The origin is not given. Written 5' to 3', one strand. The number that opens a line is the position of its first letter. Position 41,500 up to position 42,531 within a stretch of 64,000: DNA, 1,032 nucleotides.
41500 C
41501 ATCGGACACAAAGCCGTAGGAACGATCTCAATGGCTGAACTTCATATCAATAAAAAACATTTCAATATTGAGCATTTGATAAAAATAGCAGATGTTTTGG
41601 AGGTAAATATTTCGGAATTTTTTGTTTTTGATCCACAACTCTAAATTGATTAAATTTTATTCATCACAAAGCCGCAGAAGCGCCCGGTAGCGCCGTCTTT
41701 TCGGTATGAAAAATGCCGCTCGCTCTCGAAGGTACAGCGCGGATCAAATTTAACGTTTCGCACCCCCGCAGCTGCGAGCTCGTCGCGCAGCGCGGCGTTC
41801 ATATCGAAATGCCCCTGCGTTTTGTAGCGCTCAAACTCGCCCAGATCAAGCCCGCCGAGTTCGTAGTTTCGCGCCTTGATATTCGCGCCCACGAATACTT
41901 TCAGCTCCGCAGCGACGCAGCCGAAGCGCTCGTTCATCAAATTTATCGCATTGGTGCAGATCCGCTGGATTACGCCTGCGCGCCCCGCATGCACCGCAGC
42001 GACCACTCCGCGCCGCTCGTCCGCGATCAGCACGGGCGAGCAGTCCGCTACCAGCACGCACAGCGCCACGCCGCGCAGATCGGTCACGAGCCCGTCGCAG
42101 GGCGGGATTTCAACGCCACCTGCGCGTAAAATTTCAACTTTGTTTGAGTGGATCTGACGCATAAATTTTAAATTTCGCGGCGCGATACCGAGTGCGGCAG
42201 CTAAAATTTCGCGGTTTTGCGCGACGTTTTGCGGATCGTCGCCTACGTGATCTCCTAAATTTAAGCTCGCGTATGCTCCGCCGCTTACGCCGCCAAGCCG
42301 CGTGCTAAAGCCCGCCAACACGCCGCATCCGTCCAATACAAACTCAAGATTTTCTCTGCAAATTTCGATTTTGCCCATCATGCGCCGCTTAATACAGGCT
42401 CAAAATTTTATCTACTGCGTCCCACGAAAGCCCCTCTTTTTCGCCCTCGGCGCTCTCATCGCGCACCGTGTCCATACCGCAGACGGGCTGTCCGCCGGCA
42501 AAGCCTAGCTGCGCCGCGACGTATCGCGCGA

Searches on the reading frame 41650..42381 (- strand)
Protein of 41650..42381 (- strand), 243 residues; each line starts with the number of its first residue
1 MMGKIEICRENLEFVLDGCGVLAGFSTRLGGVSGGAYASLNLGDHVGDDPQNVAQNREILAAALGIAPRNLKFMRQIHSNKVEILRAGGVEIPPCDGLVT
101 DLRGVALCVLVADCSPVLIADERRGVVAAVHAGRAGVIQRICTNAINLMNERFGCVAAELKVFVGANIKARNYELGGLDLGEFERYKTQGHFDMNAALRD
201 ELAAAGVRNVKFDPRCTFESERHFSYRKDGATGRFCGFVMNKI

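Call 77: search_protein_families(library=pfam, proteins=[window:41650-42381:-], max_evalue=0.001)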
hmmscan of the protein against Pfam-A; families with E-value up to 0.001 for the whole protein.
window:41650-42381:- (243 aa): 1 family
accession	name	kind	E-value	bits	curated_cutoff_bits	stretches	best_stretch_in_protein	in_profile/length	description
PF02578.20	Cu-oxidase_4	-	5.7e-64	216.2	22.9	1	26-240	1-238/238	Multi-copper polyphenol oxidoreductase laccase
